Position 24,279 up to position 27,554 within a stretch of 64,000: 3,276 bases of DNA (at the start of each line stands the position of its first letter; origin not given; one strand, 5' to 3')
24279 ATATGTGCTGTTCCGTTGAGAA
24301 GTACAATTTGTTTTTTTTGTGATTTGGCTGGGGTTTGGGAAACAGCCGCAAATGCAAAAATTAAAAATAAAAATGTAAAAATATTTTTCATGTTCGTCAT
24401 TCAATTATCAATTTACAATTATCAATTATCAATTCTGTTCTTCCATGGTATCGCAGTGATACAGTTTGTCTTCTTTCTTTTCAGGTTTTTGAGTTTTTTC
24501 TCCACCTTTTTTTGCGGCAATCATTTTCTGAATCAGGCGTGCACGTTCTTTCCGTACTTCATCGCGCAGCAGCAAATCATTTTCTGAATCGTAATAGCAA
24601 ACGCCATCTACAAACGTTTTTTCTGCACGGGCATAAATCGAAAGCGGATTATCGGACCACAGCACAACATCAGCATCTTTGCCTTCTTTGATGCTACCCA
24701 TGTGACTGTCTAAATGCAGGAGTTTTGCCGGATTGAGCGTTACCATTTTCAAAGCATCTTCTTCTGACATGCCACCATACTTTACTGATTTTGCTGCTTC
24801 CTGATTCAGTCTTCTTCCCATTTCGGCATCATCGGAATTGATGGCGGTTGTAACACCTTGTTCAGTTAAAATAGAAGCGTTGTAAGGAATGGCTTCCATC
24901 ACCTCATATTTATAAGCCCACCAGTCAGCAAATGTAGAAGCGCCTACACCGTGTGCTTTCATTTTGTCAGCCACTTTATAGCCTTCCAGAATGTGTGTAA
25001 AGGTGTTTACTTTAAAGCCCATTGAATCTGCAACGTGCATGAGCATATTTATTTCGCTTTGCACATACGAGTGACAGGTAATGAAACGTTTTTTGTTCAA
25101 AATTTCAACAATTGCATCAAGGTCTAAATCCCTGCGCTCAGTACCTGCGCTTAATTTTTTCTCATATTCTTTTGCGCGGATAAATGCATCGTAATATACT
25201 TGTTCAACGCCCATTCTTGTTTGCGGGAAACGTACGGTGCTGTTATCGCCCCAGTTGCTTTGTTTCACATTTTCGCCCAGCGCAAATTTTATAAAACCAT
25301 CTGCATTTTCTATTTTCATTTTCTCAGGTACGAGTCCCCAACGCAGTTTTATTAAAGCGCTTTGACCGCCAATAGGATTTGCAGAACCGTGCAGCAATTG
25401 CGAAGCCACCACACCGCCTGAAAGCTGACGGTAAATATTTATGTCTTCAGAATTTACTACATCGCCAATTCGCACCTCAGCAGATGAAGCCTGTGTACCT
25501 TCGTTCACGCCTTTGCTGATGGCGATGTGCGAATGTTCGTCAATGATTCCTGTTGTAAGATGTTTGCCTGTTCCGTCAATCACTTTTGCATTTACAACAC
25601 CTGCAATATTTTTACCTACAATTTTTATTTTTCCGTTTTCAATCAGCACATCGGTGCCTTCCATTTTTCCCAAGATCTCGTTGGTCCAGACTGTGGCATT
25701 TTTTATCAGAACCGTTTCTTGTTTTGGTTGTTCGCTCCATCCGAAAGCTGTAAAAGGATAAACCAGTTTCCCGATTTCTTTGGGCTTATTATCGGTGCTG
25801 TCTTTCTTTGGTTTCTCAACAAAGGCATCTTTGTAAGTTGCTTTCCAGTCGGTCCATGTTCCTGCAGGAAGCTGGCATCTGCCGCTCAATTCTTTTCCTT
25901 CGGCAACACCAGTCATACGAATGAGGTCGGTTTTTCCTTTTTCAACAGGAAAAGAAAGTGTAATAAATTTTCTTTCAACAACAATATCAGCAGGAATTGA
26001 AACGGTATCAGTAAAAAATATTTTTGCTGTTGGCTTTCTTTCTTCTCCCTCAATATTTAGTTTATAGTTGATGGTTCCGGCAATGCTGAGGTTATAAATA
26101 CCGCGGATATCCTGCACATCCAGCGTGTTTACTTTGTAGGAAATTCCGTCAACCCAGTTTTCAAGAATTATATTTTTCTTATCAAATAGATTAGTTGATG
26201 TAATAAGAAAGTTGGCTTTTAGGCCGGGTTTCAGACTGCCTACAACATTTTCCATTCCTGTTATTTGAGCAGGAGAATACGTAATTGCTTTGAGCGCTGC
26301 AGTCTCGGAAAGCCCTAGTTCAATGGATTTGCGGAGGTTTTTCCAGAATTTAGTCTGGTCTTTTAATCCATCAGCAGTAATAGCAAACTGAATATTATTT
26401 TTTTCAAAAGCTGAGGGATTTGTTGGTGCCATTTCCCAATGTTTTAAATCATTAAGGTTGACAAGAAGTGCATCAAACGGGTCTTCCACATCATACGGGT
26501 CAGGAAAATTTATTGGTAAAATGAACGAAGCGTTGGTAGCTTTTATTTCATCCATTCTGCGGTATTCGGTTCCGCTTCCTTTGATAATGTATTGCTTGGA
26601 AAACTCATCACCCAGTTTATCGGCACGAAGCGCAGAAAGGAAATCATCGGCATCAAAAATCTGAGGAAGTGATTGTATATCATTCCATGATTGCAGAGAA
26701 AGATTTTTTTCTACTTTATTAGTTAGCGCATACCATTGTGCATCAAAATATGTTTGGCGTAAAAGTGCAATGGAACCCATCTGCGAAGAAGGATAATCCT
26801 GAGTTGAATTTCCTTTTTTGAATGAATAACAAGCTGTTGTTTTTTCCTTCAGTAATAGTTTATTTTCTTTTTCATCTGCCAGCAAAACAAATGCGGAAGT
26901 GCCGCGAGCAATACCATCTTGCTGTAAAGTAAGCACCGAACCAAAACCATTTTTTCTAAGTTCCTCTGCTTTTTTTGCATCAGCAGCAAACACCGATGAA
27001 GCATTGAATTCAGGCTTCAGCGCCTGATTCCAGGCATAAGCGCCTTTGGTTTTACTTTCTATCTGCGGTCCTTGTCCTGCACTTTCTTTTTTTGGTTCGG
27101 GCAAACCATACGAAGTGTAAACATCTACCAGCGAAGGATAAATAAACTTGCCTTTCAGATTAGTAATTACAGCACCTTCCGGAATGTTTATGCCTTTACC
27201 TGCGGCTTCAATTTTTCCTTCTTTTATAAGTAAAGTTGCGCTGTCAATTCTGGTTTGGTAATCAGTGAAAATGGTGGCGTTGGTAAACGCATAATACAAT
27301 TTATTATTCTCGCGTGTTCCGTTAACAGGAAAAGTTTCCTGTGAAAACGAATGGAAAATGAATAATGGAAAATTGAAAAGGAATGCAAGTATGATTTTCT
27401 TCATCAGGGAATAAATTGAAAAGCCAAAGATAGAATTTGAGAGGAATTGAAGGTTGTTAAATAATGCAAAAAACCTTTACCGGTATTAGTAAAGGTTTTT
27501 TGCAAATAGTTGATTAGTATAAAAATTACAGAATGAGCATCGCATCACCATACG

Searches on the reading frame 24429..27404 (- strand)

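Call 85: search_protein_families(library=pfam, proteins=[window:24429-27404:-], max_evalue=0.00001)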
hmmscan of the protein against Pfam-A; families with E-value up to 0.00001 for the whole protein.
window:24429-27404:- (991 aa): 2 families
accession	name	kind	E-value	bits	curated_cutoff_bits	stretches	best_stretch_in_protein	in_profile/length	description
PF01979.26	Amidohydro_1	-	2.4e-22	80.1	25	1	846-930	239-332/345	Amidohydrolase family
PF07969.17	Amidohydro_3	-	8.2e-19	68.9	29.7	1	879-937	407-471/472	Amidohydrolase family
